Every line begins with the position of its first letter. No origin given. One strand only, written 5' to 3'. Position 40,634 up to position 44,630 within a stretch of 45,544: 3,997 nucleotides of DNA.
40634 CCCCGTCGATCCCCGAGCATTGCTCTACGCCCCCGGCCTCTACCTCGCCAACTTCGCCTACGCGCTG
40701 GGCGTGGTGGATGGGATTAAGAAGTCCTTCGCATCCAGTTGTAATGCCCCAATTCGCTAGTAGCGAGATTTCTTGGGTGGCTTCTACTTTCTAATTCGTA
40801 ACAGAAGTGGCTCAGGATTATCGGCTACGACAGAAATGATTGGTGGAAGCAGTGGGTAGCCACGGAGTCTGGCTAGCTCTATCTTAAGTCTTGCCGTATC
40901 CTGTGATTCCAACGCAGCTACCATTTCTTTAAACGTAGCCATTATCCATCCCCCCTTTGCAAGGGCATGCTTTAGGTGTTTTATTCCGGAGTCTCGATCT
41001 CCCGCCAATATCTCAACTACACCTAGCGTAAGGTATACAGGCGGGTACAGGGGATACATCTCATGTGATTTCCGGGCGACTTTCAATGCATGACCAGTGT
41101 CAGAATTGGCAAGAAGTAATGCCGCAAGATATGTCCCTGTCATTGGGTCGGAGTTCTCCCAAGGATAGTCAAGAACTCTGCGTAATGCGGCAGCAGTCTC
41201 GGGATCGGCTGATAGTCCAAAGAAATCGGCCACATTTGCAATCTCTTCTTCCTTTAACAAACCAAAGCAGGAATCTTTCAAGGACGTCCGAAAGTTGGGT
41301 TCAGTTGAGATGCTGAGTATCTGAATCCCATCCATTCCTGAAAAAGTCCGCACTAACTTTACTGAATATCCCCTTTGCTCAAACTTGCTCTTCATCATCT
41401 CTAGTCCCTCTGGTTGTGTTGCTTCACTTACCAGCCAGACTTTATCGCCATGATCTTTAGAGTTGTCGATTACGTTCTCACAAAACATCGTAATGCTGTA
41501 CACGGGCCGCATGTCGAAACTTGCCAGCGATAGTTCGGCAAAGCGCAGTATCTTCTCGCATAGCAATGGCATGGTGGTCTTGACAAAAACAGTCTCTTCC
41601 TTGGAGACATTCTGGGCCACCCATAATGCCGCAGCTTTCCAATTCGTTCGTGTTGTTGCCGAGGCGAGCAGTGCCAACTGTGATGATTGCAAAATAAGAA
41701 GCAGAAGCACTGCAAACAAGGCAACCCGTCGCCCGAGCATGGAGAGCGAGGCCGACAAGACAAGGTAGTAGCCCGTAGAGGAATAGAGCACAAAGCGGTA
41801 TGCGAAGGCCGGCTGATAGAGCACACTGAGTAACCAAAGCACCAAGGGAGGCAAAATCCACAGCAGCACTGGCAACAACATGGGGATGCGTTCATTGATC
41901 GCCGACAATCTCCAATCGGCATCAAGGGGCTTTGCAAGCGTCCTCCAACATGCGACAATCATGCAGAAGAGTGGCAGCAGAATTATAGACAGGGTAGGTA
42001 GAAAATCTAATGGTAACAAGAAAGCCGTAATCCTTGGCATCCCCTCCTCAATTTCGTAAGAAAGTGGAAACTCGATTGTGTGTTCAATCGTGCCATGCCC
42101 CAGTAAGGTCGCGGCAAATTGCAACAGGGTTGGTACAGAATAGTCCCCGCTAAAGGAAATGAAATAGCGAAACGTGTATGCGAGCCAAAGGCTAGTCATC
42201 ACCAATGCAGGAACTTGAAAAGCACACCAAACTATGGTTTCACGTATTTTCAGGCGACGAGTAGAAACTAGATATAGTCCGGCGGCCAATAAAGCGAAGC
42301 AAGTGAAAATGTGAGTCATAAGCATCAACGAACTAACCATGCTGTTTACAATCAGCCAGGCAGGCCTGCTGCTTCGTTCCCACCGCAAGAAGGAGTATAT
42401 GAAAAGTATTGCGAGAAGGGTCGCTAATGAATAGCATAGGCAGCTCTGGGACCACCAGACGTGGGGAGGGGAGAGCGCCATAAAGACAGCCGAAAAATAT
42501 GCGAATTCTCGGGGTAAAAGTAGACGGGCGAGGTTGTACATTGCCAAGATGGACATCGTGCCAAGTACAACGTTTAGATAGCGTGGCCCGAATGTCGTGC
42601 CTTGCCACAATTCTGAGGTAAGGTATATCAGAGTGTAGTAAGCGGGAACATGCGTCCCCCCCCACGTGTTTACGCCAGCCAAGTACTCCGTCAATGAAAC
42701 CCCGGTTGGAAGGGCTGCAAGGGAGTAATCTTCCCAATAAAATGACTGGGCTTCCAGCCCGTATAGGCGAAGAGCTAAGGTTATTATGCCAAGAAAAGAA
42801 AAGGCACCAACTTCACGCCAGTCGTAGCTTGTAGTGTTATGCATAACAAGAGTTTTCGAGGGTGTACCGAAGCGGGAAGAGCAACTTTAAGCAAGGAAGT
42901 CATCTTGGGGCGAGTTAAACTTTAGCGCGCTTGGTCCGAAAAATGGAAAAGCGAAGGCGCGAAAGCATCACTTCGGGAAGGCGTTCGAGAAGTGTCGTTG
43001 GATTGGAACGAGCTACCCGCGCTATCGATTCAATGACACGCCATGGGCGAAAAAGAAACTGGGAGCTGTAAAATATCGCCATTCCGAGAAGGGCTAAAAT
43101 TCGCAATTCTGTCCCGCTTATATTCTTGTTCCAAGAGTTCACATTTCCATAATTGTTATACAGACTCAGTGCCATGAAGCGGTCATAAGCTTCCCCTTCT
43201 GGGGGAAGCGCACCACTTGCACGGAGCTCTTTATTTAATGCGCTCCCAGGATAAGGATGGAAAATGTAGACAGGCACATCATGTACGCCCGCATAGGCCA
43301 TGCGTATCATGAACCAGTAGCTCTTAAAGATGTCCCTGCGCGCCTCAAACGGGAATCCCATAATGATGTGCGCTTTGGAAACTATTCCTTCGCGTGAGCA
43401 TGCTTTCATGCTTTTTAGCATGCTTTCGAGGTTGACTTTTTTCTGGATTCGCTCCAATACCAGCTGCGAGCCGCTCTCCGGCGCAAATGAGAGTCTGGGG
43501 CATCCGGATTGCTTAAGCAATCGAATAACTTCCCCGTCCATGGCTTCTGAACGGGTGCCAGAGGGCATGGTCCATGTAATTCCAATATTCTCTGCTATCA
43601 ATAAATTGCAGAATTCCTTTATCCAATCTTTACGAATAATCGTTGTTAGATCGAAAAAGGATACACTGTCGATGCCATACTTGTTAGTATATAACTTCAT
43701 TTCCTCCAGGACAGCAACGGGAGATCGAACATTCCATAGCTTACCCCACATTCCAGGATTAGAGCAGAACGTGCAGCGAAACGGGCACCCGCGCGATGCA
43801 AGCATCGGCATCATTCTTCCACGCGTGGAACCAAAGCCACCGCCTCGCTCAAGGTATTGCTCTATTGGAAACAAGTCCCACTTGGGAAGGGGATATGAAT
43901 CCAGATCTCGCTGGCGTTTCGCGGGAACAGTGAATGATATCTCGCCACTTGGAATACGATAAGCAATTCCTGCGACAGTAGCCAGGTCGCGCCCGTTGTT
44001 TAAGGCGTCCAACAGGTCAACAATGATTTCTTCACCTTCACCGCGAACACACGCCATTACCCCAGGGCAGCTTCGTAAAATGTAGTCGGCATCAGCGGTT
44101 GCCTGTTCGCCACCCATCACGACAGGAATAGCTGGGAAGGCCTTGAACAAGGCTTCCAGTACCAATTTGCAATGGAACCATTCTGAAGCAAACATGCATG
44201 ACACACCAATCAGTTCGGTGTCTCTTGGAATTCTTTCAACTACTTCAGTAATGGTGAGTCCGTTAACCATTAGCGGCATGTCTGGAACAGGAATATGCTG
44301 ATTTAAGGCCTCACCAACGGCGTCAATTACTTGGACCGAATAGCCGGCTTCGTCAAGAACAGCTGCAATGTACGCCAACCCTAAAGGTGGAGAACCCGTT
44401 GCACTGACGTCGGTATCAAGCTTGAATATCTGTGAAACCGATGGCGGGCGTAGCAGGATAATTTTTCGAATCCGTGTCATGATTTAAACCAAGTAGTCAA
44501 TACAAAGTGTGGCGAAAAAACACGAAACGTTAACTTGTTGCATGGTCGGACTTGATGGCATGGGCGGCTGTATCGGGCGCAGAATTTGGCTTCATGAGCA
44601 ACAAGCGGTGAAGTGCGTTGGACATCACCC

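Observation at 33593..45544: Extracytoplasmic-type glycosylation island with an unusual tailoring set (GT2 + two GT-C/TPR enzymes + amidotransferase + carbamoyltransferase + three radical SAM enzymes)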

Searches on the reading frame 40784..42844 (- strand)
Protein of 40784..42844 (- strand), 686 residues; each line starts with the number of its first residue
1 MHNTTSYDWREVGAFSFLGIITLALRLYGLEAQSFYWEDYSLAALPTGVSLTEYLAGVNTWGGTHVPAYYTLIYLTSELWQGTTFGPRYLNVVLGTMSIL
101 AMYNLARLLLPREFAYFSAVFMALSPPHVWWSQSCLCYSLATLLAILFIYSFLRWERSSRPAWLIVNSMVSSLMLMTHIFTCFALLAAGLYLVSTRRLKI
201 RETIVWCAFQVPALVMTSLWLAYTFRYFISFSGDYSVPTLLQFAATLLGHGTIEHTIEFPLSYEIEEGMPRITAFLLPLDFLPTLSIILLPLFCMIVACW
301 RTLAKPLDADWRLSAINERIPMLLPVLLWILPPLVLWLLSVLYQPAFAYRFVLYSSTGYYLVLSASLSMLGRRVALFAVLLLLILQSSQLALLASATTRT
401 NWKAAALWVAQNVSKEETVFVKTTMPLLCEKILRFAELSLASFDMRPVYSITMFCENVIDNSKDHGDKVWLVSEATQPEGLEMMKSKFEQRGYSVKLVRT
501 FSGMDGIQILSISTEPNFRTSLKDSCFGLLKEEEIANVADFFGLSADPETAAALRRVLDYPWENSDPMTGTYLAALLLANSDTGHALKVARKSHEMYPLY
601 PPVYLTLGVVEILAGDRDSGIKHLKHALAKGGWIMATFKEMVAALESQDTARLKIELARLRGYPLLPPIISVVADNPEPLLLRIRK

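Call 5: search_protein_families(library=pfam, proteins=[window:40784-42844:-], max_evalue=0.01)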
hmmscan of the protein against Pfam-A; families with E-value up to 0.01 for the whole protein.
window:40784-42844:- (686 aa): 2 families
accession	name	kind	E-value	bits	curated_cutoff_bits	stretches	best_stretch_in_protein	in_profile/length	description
PF13231.12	PMT_2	-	1.8e-09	38.5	26.1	1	65-220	2-157/160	Dolichyl-phosphate-mannose-protein mannosyltransferase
PF13428.12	TPR_14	-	0.0062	17.6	23.5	0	572-608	6-42/44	Tetratricopeptide repeat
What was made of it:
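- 40784..42844 (-): GT-C2: a second PMT_2-family GT-C with the same architecture (686 aa), inside a low-GC block. PMT_2 38.5 bits; TPR_14 E 0.006 (call 5).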

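Call 6: search_protein_families(library=ncbifam, proteins=[window:40784-42844:-], max_evalue=0.01)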
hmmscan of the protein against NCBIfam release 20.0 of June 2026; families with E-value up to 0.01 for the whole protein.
window:40784-42844:- (686 aa): 1 family
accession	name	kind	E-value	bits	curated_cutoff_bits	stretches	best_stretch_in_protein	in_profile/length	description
TIGR02917.1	PEP_TPR_lipo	equivalog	0.0006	17.8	312.2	1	575-630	811-866/899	XrtA/PEP-CTERM system TPR-repeat protein PrsT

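Call 9: find_homologous_proteins(query=window:40784-42844:-, max_evalue=0.00001)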
Query window:40784-42844:- (686 aa): 5 proteins with E <= 0.00001 among 8000 candidates.
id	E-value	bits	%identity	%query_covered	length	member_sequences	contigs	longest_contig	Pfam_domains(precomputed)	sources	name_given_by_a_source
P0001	0.0e+0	1135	100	74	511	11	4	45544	-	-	-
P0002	2.0e-12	65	29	28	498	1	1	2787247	PF13231.13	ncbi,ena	-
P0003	2.8e-11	61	29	49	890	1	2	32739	PF14559.13,PF00515.35,PF13424.13,PF13432.13,PF13428.13,PF13181.13,PF07719.24,PF13231.13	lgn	-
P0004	9.7e-7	46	30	23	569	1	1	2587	PF13231.13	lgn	-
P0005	1.2e-6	46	28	33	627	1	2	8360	PF13231.13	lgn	-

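Call 15: find_encoding_contigs(protein=P0002, flank=10000, max_places=3)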
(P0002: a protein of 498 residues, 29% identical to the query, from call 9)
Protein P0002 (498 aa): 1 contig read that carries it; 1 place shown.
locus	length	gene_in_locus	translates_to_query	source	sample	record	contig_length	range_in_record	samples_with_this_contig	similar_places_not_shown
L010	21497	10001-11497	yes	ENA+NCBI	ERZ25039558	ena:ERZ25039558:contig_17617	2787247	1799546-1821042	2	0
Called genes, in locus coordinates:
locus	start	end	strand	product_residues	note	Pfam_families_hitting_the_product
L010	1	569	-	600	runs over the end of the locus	PF01558:POR, PF01855:POR_N, PF17147:PFOR_II (weak)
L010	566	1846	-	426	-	PF13237:Fer4_10 (weak), PF00037:Fer4 (weak), PF12837:Fer4_6 (faint), PF12838:Fer4_7, PF13187:Fer4_9 (weak), PF14697:Fer4_21, PF04422:FrhB_FdhB_N, PF04432:FrhB_FdhB_C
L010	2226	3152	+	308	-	PF00005:ABC_tran, PF13304:AAA_21 (weak)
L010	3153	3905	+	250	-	PF01061:ABC2_membrane, PF12679:ABC2_membrane_2, PF12730:ABC2_membrane_4 (weak), PF12698:ABC2_membrane_3, PF13346:ABC2_membrane_5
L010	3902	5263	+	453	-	PF23357:DUF7088, PF09822:ABC_transp_aux, PF14258:DUF4350 (faint), PF23355:IFT52_GIFT (faint)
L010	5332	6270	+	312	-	PF14238:DUF4340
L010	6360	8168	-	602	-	PF01336:tRNA_anti-codon, PF00152:tRNA-synt_2, PF01409:tRNA-synt_2d (faint), PF02938:GAD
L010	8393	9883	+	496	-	PF13231:PMT_2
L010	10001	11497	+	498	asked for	PF13231:PMT_2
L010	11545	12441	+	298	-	PF00009:GTP_EFTU (weak), PF03193:RsgA_GTPase (faint), PF10662:PduV-EutP (faint), PF00350:Dynamin_N (faint), PF01926:MMR_HSR1, PF02421:FeoB_N, PF07650:KH_2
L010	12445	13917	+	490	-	PF13231:PMT_2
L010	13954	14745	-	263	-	PF00378:ECH_1, PF16113:ECH_2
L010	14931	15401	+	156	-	-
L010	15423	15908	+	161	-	PF09723:Zn_ribbon_8 (faint)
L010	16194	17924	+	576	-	PF17425:Arylsulfotran_N, PF05935:Arylsulfotrans, PF14269:Arylsulfotran_2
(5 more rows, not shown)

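Call 16: find_encoding_contigs(protein=P0003, flank=10000, max_places=3)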
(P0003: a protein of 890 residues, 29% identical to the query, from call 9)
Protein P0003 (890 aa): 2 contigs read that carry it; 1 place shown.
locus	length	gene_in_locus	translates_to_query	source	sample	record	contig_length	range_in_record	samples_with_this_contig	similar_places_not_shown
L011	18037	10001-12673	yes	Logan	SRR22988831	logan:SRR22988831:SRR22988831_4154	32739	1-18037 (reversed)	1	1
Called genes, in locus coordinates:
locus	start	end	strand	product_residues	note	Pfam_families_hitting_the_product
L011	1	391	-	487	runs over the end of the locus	PF01595:CNNM, PF00571:CBS (weak), PF03471:CorC_HlyC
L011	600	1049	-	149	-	PF02130:YbeY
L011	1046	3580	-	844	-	PF07697:7TMR-HDED, PF07698:7TM-7TMR_HD, PF01966:HD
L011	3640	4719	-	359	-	PF13401:AAA_22 (faint), PF02562:PhoH, PF13604:AAA_30, PF13245:AAA_19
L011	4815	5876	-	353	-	PF01008:IF-2B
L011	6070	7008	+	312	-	PF02481:DNA_processg_A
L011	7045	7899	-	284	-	PF01790:LGT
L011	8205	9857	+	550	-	PF00069:Pkinase, PF07714:PK_Tyr_Ser-Thr, PF03781:FGE-sulfatase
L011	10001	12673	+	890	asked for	PF13231:PMT_2 (weak), PF13428:TPR_14 (faint), PF14559:TPR_19 (faint), PF00515:TPR_1 (faint), PF07719:TPR_2 (faint), PF13181:TPR_8 (faint), PF13424:TPR_12 (faint), PF13432:TPR_16 (weak)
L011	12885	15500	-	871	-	PF02985:HEAT (faint), PF13646:HEAT_2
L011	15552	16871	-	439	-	PF10518:TAT_signal (weak), PF01408:GFO_IDH_MocA, PF19051:GFO_IDH_MocA_C2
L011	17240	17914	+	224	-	PF01553:Acyltransferase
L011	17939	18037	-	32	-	?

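Call 18: search_solved_structures(query=window:40784-42844:-, max_evalue=1, show_alignments=2)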
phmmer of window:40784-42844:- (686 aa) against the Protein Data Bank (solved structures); distinct sequences matched with E-value up to 1: 1.
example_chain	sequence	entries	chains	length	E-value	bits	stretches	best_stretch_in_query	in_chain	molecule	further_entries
2pl2_A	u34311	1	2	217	0.21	13.5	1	585-630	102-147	Hypothetical conserved protein TTC0263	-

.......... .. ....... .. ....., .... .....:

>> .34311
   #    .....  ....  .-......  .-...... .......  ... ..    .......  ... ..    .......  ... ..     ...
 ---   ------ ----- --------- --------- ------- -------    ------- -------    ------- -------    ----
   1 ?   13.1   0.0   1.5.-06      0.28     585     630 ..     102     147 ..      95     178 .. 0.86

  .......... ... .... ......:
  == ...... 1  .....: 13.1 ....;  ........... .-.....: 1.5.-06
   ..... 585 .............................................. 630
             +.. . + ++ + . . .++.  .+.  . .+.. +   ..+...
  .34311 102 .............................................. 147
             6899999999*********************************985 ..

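Call 82: search_protein_families(library=padloc, proteins=[window:40784-42844:-], max_evalue=0.001)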
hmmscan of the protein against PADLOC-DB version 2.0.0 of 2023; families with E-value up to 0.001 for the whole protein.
window:40784-42844:- (686 aa): 0 families

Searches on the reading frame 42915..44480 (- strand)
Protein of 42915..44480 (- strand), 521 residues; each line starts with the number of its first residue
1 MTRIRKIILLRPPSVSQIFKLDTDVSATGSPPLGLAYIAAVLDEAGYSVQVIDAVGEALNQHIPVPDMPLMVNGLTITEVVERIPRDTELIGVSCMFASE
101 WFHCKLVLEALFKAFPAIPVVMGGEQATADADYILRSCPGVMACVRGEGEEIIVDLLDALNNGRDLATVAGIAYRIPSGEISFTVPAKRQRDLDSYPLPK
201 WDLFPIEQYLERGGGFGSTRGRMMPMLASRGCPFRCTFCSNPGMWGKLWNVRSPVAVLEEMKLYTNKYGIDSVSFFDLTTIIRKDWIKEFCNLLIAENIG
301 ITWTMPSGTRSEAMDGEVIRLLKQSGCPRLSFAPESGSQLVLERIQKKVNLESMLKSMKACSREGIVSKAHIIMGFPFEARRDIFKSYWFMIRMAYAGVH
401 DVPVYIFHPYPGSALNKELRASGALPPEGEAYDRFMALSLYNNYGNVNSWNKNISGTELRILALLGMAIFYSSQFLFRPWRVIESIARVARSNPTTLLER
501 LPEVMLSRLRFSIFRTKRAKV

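Call 5: search_protein_families(library=pfam, proteins=[window:42915-44480:-], max_evalue=0.01)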
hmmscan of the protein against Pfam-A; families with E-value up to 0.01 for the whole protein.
window:42915-44480:- (521 aa): 2 families
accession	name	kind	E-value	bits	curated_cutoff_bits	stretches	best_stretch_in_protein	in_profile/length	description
PF04055.27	Radical_SAM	-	5.1e-22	79.2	29.5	1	229-384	4-159/166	Radical SAM superfamily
PF02310.24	B12-binding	-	4.2e-15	56.1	32.1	1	29-156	11-120/121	B12 binding domain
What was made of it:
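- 42915..44480 (-): B12a: cobalamin-binding radical SAM enzyme (521 aa) with a hydrophobic C-terminal helix. B12-binding and Radical_SAM domains (call 5).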

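Call 6: search_protein_families(library=ncbifam, proteins=[window:42915-44480:-], max_evalue=0.01)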
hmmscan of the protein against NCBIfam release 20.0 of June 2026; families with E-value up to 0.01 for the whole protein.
window:42915-44480:- (521 aa): 28 families (the best 25 are shown)
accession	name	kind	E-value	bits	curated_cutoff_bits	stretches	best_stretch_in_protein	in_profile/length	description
TIGR02026.1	BchE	equivalog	2.1e-47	162.1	481.35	1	28-392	18-363/497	magnesium-protoporphyrin IX monomethyl ester anaerobic oxidative cyclase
NF038361.1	rSAM_Sden_1168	equivalog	1.1e-44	152.9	575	1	30-430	83-484/560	Sden_1168 family B12-binding radical SAM P-methyltransferase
NF050148.1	rSAM_ApyD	equivalog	3.8e-41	141.2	750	1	31-418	24-392/645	RiPP biosynthesis radical SAM protein ApyD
TIGR03471.1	HpnJ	equivalog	1.3e-34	119.9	577.6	1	75-489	57-446/472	hopanoid biosynthesis associated radical SAM protein HpnJ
TIGR04385.1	B12_rSAM_cofa1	equivalog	4.5e-34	118.4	450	1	105-391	87-361/438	B12 lower ligand biosynthesis radical SAM protein BzaD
TIGR04013.1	B12_SAM_MJ_1487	hypoth_equivalog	1.1e-30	106.8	251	1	89-418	45-356/382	TIGR04013 family B12-binding domain/radical SAM domain-containing protein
TIGR04479.1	bcpD_PhpK_rSAM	subfamily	2.8e-28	98.6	600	1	147-389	178-404/504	PhpK family radical SAM P-methyltransferase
TIGR04072.2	rSAM_ladder_B12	equivalog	8.5e-25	87.3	360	1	32-385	18-340/443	lipid biosynthesis B12-binding/radical SAM protein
TIGR03975.1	rSAM_ocin_1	subfamily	2.5e-22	79.1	281.85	1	77-382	117-418/606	RiPP maturation radical SAM C-methyltransferase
TIGR04014.1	B12_SAM_MJ_0865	equivalog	1.9e-20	73.1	360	1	130-418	80-357/434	methyl-coenzyme M reductase glutamine C-methyltransferase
NF033712.0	B12_rSAM_KedN5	subfamily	7.3e-18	64.1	700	1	109-277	83-248/624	KedN5 family methylcobalamin-dependent radical SAM C-methyltransferase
NF033070.1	rSAM_AprD4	equivalog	1.2e-17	64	500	1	191-434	168-405/456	AprD4 family radical SAM diol-dehydratase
TIGR04367.1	HpnR_B12_rSAM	equivalog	9.7e-17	60.7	650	1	32-413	22-367/490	hopanoid C-3 methylase HpnR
TIGR04295.1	B12_rSAM_oligo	hypoth_equivalog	2.9e-15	55.9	400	1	32-445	25-408/422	TIGR04295 family B12-binding domain-containing radical SAM protein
TIGR04428.1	B12_rSAM_trp_MT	equivalog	3.1e-12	45.7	500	1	113-336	91-334/558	tryptophan 2-C-methyltransferase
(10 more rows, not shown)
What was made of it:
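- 42915..44480 (-): The best NCBIfam hits (BchE, a P-methyltransferase family, ApyD, HpnJ) are all far below cutoff (call 6).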

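Call 12: find_encoding_contigs(protein=window:42915-44480:-, flank=10000, max_places=10)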
Protein window:42915-44480:- (521 aa): 17 contigs read that carry it; 10 places shown.
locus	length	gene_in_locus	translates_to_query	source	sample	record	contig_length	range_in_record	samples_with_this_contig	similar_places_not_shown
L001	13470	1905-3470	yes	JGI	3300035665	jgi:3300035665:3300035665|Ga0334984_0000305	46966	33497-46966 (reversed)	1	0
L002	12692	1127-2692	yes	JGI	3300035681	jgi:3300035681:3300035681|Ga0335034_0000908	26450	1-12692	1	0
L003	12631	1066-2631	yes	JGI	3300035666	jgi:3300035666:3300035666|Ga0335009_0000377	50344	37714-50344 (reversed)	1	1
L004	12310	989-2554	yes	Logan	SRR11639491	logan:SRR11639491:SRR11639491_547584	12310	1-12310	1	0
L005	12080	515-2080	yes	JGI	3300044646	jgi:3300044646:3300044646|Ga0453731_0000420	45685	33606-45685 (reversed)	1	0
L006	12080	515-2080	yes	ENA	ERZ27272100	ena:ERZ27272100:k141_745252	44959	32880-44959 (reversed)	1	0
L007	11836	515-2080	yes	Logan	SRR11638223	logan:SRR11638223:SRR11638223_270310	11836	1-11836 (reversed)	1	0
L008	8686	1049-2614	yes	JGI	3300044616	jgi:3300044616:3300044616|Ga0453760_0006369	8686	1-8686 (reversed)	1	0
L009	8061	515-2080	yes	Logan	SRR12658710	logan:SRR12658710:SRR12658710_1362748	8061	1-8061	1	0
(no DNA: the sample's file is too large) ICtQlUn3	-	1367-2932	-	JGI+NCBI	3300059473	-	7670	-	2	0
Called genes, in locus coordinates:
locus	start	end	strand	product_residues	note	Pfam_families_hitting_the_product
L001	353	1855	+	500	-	PF02310:B12-binding, PF04055:Radical_SAM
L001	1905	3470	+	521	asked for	PF02310:B12-binding, PF04055:Radical_SAM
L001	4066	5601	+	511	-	-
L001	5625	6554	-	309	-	PF00535:Glycos_transf_2, PF13641:Glyco_tranf_2_3, PF13632:Glyco_trans_2_3 (weak)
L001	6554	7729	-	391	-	PF04055:Radical_SAM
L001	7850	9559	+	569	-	PF02543:Carbam_trans_N, PF16861:Carbam_trans_C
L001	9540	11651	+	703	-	PF13231:PMT_2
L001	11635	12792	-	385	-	-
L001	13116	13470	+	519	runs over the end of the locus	PF00069:Pkinase, PF03109:ABC1 (weak), PF07714:PK_Tyr_Ser-Thr, PF01636:APH (faint), PF03781:FGE-sulfatase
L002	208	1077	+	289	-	PF04055:Radical_SAM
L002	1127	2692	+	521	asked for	PF02310:B12-binding, PF04055:Radical_SAM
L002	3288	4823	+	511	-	-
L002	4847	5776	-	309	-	PF00535:Glycos_transf_2, PF13641:Glyco_tranf_2_3, PF13632:Glyco_trans_2_3 (weak)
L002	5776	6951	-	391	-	PF04055:Radical_SAM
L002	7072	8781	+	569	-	PF02543:Carbam_trans_N, PF16861:Carbam_trans_C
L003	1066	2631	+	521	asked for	PF02310:B12-binding, PF04055:Radical_SAM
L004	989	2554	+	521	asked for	PF02310:B12-binding, PF04055:Radical_SAM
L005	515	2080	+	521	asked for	PF02310:B12-binding, PF04055:Radical_SAM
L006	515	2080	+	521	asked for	PF02310:B12-binding, PF04055:Radical_SAM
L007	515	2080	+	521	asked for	PF02310:B12-binding, PF04055:Radical_SAM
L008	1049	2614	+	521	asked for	PF02310:B12-binding, PF04055:Radical_SAM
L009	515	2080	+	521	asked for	PF02310:B12-binding, PF04055:Radical_SAM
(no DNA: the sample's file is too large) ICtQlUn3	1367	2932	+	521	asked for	PF02310:B12-binding, PF04055:Radical_SAM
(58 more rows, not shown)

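Call 57: search_solved_structures(query=window:42915-44480:-, max_evalue=0.01)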
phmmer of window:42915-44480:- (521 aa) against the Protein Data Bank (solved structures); distinct sequences matched with E-value up to 0.01: 6.
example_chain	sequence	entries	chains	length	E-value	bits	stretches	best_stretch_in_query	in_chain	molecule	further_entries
6fd2_B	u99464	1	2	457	6.8e-15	57.8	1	192-418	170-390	Putative apramycin biosynthetic oxidoreductase 4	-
9ccb_A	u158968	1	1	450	3.1e-09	39.1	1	122-420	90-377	Radical SAM core domain-containing protein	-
6wte_A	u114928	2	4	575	2.2e-07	33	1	115-380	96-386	B12-binding domain-containing protein | Tryptophan-C2-methyltransferase containing B12-binding domain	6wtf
9n1b_A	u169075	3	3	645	4.1e-07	32.1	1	87-252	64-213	Radical SAM protein | Radical SAM enzyme CysS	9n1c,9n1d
7kdx_A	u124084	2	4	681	0.00018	23.4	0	89-240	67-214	Methyltransferase TokK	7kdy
5ul2_A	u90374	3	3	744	0.00058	21.7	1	71-242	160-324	OxsB protein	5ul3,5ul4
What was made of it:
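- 42915..44480 (-): Best PDB hit is AprD4 at E 7e-15 (call 57).
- B12a's best solved relative is AprD4 (call 57).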

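Call 82: search_protein_families(library=padloc, proteins=[window:42915-44480:-, L001:353-1855:+], max_evalue=0.001)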
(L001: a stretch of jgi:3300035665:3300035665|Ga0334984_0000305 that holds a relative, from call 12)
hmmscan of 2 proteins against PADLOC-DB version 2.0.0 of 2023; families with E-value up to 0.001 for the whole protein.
window:42915-44480:- (521 aa): 1 family
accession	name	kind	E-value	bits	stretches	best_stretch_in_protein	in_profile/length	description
PDLC04689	PDC-M51A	-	5e-09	33.5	1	228-404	189-362/420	-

L001:353-1855:+ (500 aa): 1 family
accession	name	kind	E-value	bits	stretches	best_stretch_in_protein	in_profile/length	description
PDLC04689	PDC-M51A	-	6.5e-05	19.9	1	197-387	190-374/420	-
